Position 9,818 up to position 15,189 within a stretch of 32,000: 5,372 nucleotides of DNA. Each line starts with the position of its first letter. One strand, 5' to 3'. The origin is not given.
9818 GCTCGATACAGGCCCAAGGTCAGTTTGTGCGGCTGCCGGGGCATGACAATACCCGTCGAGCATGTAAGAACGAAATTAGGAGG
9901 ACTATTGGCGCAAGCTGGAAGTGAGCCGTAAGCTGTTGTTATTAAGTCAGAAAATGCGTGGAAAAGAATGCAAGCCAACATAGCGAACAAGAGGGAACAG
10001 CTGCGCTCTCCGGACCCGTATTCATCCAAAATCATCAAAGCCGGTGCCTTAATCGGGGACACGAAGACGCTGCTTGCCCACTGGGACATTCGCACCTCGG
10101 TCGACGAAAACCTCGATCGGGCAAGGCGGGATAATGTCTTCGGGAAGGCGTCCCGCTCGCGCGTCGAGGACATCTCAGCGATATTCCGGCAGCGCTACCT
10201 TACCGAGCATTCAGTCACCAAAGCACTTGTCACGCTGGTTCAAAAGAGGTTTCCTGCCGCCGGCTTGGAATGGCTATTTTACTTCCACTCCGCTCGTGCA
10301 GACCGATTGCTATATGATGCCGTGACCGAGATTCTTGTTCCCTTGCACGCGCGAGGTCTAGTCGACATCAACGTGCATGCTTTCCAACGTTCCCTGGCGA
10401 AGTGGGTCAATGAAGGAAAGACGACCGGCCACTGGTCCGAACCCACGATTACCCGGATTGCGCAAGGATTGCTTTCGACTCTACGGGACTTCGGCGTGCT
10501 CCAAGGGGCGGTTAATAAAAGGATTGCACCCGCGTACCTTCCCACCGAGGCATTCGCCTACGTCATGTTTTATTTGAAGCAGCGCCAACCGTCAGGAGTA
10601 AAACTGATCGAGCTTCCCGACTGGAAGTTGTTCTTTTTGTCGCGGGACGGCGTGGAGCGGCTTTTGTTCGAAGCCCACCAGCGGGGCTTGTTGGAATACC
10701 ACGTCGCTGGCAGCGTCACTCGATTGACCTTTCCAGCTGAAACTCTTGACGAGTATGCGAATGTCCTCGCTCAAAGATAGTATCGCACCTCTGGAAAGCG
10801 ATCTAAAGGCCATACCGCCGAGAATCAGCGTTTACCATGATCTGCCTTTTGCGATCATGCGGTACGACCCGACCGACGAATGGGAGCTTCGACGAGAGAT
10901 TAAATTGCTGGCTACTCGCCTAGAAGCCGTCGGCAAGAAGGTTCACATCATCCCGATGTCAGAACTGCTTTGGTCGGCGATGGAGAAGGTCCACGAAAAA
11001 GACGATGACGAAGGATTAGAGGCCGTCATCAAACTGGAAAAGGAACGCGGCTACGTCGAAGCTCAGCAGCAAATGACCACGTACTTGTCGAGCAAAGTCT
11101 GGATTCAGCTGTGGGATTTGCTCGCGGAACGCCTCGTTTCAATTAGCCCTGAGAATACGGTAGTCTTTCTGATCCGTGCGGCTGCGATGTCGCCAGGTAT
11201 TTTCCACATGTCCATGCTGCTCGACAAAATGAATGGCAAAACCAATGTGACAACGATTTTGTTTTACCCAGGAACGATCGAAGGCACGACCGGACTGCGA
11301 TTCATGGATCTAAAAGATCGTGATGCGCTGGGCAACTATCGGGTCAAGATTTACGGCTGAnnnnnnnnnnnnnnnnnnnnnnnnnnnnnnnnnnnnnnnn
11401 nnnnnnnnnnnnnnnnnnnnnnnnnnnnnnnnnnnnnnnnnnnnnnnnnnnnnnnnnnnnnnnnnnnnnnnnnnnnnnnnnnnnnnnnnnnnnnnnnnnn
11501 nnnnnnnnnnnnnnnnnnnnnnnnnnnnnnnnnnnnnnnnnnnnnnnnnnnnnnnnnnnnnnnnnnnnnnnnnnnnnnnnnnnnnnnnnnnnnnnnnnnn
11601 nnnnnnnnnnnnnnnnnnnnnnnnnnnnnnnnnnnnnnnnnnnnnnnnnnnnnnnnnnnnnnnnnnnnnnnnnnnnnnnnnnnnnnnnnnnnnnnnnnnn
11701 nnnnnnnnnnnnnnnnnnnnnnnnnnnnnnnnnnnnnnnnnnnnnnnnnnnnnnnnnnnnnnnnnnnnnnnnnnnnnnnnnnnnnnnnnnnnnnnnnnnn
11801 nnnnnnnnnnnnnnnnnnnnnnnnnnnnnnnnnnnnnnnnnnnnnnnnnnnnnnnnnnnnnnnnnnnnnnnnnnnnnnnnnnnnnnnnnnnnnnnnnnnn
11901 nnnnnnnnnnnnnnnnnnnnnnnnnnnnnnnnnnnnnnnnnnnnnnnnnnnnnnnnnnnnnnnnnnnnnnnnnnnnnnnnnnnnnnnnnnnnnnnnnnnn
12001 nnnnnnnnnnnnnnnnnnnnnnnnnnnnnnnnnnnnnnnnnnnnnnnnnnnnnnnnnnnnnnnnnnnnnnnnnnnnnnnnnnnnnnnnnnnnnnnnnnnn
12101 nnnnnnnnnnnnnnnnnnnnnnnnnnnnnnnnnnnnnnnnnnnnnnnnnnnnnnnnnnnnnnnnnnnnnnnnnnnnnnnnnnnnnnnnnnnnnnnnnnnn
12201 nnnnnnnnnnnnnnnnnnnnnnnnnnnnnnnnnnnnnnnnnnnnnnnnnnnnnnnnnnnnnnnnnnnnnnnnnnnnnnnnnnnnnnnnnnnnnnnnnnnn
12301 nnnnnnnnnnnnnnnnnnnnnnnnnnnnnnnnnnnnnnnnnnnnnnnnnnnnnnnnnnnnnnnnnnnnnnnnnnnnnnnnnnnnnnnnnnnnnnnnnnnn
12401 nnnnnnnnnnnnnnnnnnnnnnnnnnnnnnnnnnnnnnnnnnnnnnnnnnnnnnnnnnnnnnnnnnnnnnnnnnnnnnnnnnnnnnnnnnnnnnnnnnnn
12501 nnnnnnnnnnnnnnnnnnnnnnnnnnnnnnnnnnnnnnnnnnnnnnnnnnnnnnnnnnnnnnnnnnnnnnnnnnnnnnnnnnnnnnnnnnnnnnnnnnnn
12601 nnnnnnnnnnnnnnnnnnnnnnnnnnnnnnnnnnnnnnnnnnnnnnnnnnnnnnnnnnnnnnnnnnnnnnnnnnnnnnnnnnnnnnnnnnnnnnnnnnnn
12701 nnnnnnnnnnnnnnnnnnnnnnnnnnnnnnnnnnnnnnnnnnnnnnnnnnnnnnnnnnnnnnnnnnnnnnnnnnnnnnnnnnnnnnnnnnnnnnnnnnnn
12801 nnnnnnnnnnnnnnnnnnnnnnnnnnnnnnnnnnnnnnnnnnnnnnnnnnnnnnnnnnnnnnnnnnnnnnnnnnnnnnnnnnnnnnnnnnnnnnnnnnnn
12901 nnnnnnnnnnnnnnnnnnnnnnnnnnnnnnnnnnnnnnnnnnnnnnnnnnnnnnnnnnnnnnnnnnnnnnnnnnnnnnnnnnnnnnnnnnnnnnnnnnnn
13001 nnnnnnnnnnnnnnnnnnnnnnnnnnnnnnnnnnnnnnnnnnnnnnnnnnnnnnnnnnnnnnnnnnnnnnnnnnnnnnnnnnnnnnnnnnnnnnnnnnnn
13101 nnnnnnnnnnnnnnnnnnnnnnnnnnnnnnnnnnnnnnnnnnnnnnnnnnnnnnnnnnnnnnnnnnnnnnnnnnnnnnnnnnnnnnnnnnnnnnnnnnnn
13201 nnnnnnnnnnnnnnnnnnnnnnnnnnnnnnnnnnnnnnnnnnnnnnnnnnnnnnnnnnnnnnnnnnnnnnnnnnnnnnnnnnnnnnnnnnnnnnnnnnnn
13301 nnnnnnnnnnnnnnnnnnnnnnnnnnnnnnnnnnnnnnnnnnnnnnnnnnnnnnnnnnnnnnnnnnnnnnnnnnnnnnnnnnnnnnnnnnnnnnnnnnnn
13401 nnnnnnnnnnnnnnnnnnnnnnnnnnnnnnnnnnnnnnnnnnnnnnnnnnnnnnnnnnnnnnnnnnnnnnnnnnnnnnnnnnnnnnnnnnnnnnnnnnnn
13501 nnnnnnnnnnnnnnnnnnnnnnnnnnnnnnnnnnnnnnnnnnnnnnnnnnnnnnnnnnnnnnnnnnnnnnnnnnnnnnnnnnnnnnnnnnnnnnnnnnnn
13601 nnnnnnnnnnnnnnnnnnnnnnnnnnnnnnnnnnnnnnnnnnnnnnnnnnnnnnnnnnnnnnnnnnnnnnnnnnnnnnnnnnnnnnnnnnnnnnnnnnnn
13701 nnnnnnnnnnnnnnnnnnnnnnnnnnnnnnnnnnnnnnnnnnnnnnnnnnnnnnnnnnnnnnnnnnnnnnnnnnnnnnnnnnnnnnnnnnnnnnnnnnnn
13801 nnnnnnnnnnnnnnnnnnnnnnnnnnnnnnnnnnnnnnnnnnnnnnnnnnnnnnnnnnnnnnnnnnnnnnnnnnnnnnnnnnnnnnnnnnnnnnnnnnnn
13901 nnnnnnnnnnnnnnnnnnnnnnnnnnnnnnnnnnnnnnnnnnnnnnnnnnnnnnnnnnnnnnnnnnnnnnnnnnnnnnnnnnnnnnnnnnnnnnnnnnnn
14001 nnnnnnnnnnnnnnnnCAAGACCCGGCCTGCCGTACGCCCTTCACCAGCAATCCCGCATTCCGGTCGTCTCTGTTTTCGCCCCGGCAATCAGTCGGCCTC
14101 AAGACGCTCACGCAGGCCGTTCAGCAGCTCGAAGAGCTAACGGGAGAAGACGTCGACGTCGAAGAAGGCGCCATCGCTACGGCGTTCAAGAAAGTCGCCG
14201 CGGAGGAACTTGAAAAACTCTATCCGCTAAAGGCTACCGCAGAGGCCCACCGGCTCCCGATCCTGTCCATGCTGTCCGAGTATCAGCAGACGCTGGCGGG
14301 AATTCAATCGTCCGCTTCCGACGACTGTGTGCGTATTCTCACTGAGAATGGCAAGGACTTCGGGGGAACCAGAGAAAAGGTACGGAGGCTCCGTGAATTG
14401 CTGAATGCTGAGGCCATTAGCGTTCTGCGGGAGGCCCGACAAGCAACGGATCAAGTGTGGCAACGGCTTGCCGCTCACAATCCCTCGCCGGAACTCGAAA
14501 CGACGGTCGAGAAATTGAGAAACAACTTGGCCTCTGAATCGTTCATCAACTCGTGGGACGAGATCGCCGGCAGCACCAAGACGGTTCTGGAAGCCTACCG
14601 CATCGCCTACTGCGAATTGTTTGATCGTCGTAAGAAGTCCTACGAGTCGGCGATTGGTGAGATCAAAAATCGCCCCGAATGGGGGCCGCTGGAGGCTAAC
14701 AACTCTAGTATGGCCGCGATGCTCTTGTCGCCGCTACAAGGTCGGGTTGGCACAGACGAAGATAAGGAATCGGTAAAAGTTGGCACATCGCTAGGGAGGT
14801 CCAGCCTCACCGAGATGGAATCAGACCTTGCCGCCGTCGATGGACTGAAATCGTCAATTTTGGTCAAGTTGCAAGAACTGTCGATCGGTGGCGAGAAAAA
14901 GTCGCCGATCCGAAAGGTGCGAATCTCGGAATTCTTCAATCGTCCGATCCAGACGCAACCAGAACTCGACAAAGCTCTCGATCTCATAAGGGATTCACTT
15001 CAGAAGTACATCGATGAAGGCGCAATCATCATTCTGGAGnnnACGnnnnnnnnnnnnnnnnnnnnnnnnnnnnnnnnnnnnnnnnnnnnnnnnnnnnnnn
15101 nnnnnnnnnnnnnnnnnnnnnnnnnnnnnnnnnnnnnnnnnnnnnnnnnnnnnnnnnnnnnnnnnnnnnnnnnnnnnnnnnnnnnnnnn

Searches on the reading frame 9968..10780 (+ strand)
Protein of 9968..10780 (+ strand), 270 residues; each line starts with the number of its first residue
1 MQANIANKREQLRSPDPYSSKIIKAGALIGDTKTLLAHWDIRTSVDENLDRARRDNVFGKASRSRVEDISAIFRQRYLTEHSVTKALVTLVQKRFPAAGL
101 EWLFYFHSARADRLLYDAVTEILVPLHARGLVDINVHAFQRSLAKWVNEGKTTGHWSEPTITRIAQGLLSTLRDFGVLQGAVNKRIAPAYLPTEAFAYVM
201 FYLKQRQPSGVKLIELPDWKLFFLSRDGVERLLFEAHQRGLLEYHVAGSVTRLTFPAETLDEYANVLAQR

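Call 4: search_protein_families(library=pfam, proteins=[window:9968-10780:+], max_evalue=0.01)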
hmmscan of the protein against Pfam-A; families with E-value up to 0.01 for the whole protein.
window:9968-10780:+ (270 aa): 1 family
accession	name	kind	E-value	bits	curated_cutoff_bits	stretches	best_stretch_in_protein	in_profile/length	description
PF08849.17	BrxA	-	2.4e-27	96.3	23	1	17-199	2-180/184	BrxA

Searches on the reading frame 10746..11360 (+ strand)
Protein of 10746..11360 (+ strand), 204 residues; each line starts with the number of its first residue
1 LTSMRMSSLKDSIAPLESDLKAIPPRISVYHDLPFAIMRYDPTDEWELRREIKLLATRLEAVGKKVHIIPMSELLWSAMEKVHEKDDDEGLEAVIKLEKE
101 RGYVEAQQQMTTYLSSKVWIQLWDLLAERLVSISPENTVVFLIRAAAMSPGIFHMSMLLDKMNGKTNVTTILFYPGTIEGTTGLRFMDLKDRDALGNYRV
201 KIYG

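Call 4: search_protein_families(library=pfam, proteins=[window:10746-11360:+], max_evalue=0.01)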
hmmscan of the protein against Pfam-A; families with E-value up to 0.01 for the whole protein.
window:10746-11360:+ (204 aa): 1 family
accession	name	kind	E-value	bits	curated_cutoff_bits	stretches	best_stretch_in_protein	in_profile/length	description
PF08747.16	BrxB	-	7e-10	39.4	26.8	1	86-192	17-116/124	BREX protein BrxB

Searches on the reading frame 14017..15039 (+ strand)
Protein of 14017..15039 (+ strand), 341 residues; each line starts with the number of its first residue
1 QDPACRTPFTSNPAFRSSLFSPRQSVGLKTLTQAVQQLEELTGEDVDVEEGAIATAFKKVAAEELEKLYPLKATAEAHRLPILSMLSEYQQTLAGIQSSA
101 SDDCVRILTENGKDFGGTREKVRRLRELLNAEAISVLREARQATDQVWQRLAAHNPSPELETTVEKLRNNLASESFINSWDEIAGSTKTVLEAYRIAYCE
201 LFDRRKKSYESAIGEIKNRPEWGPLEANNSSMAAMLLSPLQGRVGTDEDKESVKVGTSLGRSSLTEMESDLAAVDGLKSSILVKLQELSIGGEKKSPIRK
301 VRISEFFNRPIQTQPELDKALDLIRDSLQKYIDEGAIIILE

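Call 76: find_related_loci(query=window:14017-15039:+, collection=metagenome_contigs, flank=3000)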
Query window:14017-15039:+ (341 aa) in metagenome_contigs; peptide patterns used: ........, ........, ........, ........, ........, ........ (x = any residue, [..] = any of these).
552 stretches matched a pattern; 87 encode a relative of the query (tblastn E <= 1e-3); the best 80 are kept; 80 distinct loci.
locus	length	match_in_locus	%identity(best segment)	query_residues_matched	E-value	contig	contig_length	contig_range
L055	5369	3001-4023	90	1-341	0e+0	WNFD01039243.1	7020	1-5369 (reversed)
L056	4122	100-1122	89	1-341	0e+0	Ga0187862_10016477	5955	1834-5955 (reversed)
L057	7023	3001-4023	88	1-341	0e+0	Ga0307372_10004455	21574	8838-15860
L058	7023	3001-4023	88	1-341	0e+0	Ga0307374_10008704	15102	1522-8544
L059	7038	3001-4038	85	1-341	0e+0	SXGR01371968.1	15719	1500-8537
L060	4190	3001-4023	83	1-341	0e+0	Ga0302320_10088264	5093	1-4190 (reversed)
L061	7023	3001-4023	82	1-341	0e+0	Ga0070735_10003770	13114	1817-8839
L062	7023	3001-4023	84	1-341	0e+0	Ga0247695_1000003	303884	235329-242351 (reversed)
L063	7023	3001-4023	81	1-341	0e+0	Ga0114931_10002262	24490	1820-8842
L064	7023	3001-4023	81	1-341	0e+0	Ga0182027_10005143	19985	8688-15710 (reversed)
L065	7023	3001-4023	81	1-341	0e+0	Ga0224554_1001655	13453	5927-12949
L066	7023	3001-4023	81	1-341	0e+0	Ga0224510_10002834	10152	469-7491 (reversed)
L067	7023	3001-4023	78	1-341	0e+0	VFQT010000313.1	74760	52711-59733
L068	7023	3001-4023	79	1-341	0e+0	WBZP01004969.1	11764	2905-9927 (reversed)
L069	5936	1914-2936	75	1-341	1e-175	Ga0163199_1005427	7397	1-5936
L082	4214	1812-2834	75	1-341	3e-176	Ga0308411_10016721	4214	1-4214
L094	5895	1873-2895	74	1-341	3e-165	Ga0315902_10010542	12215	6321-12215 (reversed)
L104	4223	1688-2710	69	1-341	3e-158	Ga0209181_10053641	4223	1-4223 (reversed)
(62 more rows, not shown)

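Call 80: search_protein_families(library=pfam, proteins=[L067:4086-5087:+, L068:4030-4311:+, L068:4308-4694:+, L094:2944-4212:+, L104:2828-3226:+, L082:2856-3257:+], max_evalue=0.01)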
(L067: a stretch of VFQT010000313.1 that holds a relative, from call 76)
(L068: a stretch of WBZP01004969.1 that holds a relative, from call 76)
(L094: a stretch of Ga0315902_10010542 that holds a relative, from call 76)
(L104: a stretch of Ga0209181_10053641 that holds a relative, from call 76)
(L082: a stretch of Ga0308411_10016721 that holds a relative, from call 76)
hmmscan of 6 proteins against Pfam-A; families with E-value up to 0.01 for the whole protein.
L067:4086-5087:+ (333 aa): 0 families

L068:4030-4311:+ (93 aa): 1 family
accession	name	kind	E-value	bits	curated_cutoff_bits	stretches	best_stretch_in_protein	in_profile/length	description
PF02604.26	PhdYeFM_antitox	-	0.0049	17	29.8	1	10-48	2-41/74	Antitoxin Phd_YefM, type II toxin-antitoxin system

L068:4308-4694:+ (128 aa): 1 family
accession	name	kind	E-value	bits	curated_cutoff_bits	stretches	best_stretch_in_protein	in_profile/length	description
PF01850.27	PIN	-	1.3e-13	52.1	23.6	1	4-120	2-115/120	PIN domain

L094:2944-4212:+ (422 aa): 1 family
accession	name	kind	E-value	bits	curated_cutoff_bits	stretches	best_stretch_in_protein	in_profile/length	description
PF13401.12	AAA_22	-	0.00091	20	27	1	38-141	5-65/130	AAA domain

L104:2828-3226:+ (132 aa): 1 family
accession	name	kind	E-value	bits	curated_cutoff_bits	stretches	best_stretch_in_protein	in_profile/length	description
PF13366.12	PDDEXK_3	-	3.1e-37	128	22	1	8-120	2-116/117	PD-(D/E)XK nuclease superfamily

L082:2856-3257:+ (133 aa): 1 family
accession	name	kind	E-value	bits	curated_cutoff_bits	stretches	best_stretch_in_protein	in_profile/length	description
PF05635.17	23S_rRNA_IVP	-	1.4e-30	106.1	33.8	1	13-117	1-105/106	23S rRNA-intervening sequence protein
